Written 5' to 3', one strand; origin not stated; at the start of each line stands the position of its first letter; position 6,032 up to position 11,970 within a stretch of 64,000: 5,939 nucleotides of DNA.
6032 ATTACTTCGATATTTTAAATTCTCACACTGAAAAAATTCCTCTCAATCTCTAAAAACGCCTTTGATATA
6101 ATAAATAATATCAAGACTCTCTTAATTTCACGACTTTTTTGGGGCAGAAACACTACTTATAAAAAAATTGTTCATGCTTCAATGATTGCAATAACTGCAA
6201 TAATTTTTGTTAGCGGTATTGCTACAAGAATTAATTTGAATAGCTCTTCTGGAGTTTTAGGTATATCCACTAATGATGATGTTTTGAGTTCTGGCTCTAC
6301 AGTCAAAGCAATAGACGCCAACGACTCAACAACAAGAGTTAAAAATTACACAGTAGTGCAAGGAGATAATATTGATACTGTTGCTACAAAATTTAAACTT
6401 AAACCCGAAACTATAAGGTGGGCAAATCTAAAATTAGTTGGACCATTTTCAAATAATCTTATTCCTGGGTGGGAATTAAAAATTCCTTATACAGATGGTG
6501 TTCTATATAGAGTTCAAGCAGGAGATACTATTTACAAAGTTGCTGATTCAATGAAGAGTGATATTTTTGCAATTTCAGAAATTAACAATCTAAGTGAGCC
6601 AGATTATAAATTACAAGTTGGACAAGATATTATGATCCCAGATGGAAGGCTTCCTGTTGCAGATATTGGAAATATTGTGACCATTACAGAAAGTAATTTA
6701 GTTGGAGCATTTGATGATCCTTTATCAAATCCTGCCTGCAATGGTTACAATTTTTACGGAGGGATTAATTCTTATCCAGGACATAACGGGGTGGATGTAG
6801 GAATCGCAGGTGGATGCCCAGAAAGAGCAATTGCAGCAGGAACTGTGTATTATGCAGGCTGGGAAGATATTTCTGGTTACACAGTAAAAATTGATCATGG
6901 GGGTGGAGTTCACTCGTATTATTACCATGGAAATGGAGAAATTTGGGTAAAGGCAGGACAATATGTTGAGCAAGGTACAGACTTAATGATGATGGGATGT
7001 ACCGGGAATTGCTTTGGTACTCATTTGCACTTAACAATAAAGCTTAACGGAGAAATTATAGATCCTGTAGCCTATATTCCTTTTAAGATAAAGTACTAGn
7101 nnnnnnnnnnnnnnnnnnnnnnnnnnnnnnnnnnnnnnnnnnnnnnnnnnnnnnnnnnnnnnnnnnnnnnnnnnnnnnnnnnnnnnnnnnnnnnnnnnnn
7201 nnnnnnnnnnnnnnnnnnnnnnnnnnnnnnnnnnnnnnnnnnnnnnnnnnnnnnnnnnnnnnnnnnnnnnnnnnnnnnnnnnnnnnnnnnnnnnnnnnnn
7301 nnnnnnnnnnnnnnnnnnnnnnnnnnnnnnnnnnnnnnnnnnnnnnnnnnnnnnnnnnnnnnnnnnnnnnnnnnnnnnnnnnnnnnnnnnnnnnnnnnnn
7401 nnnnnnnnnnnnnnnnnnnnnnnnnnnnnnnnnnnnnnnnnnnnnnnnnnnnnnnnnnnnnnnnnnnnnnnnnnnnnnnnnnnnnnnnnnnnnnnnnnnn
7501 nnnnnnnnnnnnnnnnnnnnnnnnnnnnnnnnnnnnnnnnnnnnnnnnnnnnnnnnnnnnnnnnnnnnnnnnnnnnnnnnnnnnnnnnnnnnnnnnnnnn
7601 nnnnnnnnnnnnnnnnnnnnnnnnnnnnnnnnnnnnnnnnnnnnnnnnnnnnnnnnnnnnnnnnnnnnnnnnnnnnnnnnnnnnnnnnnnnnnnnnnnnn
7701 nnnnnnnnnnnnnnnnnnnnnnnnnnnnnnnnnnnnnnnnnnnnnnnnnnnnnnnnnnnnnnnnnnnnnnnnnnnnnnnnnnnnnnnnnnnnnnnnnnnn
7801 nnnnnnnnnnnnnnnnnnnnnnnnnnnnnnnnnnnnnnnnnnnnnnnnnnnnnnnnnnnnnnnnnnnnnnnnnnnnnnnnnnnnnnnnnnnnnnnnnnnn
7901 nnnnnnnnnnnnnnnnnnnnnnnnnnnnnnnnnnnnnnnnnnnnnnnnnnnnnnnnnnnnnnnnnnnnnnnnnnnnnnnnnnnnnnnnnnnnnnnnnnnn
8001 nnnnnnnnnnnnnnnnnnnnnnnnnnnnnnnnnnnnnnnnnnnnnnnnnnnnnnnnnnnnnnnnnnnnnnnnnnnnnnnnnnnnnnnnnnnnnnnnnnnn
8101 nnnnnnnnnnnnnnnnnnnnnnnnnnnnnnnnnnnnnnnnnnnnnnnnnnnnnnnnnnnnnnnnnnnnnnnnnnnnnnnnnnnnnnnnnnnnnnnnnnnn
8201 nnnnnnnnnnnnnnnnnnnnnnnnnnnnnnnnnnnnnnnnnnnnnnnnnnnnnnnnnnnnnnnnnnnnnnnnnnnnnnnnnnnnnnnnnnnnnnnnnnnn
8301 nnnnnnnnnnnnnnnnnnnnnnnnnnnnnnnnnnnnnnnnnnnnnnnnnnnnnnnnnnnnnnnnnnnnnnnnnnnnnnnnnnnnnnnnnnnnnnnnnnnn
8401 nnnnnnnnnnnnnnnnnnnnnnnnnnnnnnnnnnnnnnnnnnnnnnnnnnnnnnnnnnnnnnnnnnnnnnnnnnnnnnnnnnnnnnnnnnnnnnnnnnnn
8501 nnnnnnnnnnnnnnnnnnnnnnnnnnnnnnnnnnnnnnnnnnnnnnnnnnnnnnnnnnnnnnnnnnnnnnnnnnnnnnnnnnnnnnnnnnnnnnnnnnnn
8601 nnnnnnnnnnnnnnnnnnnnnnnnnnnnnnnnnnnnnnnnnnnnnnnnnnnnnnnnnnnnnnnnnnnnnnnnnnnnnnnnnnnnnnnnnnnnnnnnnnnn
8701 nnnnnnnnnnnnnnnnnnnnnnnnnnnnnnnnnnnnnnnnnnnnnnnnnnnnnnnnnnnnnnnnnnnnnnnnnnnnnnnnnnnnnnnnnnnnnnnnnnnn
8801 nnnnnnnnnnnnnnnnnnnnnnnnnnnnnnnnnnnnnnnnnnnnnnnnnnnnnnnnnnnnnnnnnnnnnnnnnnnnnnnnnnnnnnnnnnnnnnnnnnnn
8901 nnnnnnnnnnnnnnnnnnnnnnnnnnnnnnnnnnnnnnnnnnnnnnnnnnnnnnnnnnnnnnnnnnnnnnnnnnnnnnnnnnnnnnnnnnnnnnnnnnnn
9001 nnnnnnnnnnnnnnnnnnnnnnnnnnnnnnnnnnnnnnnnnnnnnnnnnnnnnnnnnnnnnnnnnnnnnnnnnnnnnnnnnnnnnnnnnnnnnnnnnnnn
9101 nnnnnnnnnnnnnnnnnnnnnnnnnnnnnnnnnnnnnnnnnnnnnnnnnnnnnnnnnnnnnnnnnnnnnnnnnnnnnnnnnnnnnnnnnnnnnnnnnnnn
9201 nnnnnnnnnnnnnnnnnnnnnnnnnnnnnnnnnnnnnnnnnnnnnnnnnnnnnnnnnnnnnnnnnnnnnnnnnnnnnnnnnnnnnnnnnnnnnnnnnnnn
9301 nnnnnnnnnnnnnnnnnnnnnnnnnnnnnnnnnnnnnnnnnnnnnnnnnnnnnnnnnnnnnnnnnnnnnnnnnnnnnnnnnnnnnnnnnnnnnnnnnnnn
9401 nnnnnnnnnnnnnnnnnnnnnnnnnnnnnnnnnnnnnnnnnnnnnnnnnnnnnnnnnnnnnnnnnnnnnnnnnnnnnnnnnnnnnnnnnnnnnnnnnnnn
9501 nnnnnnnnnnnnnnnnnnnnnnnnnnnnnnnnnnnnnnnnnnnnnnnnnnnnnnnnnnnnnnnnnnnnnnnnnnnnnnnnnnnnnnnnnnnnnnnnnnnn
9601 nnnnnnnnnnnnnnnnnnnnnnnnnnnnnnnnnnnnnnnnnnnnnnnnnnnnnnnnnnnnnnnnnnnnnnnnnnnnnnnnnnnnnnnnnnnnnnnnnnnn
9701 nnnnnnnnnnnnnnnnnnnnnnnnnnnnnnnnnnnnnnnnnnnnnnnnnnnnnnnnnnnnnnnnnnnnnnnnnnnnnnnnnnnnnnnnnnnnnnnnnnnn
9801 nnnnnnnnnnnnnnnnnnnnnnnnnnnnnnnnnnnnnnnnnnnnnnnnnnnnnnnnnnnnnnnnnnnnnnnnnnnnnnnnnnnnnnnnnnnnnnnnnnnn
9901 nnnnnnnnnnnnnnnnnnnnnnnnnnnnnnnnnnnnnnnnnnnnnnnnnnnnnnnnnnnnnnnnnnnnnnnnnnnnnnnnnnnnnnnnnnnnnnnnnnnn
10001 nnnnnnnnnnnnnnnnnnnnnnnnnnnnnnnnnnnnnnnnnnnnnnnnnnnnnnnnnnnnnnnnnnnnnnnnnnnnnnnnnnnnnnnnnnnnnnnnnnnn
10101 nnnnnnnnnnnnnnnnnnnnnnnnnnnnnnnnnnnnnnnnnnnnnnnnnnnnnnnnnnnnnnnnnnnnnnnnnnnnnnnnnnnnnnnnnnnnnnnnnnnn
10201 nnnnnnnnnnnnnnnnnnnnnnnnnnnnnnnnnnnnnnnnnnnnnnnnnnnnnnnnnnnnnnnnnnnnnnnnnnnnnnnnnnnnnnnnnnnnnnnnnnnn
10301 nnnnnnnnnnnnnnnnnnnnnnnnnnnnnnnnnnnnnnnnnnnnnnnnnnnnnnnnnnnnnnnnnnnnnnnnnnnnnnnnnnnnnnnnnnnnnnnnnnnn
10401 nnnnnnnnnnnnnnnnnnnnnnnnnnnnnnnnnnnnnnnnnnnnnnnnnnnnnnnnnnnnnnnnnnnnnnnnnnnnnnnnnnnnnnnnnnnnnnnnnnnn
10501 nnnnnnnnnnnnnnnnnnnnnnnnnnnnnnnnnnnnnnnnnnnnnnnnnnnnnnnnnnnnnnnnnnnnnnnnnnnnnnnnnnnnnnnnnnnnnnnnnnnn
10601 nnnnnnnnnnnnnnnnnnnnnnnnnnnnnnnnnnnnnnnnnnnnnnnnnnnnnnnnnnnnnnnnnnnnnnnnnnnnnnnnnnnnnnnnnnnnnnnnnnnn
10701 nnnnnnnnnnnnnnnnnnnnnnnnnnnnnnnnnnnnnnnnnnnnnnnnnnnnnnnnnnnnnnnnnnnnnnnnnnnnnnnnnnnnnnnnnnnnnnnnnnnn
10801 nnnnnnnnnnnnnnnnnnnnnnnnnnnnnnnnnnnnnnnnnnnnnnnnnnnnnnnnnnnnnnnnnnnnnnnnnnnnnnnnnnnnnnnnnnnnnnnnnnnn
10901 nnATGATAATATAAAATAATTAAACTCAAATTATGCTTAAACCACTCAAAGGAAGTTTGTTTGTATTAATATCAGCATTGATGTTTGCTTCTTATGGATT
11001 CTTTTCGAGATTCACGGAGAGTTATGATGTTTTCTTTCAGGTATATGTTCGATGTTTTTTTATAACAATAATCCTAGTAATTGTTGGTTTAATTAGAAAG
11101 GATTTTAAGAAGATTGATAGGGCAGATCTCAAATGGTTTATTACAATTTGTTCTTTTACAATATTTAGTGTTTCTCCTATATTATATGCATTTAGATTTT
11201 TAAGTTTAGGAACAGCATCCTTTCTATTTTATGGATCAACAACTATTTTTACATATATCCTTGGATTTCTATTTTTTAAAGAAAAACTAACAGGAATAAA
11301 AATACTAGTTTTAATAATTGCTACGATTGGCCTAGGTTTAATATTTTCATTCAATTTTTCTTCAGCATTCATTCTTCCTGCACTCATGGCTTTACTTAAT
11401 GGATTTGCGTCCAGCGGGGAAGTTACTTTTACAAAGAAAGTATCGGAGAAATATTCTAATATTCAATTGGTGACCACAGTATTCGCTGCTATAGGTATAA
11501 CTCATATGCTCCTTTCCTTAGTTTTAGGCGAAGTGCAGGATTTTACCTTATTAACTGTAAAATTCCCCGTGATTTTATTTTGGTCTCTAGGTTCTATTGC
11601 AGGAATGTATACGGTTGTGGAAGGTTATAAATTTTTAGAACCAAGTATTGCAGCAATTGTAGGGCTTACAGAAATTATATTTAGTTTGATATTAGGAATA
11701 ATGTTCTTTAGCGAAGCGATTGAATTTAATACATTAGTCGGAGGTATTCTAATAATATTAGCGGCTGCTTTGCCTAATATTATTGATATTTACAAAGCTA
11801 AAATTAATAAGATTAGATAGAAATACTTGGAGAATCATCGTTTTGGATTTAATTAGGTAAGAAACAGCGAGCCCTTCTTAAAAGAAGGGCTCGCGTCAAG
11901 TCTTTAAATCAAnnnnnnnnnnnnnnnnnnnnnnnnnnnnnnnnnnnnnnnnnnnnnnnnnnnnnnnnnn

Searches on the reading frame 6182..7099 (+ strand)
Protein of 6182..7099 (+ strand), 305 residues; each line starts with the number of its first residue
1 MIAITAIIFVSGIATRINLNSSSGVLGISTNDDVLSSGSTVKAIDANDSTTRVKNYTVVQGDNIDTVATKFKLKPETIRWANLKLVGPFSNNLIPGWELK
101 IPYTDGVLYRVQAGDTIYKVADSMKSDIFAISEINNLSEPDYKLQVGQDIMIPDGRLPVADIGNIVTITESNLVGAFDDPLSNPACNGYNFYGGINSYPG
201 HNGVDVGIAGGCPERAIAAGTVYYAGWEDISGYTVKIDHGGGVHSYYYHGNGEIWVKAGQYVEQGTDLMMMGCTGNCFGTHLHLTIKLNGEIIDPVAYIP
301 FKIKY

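Call 19: search_protein_families(library=pfam, proteins=[window:6182-7099:+], max_evalue=0.01)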
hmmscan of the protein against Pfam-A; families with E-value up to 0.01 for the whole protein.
window:6182-7099:+ (305 aa): 5 families
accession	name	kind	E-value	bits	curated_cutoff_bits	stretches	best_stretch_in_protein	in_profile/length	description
PF01551.29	Peptidase_M23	-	3.5e-20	72.4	28.7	1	200-295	2-96/96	Peptidase family M23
PF01476.26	LysM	-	3.2e-17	62.6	20.9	2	109-153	1-43/43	LysM domain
PF23473.1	LysM3_LYK4_5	-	3.8e-06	27.3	29.3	0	56-82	5-31/48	LYK4/5 LysM3 domain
PF23462.1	LysM3_NFP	-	0.00014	22.8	28.1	0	112-153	8-47/48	NFP LysM3 domain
PF23446.1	LysM1_NFP_LYK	-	0.00045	21.5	36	1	107-153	6-54/60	NFP/LYK LysM1 domain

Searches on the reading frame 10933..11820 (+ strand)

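Call 19: search_protein_families(library=pfam, proteins=[window:10933-11820:+], max_evalue=0.01)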
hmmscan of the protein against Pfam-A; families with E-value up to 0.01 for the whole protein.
window:10933-11820:+ (295 aa): 2 families
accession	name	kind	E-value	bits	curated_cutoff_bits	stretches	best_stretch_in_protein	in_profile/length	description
PF00892.27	EamA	-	1.4e-26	93.8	28.2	2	6-138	2-134/135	EamA-like transporter family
PF00893.25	Multi_Drug_Res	-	0.0021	19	23.7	1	45-128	9-91/93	Small Multidrug Resistance protein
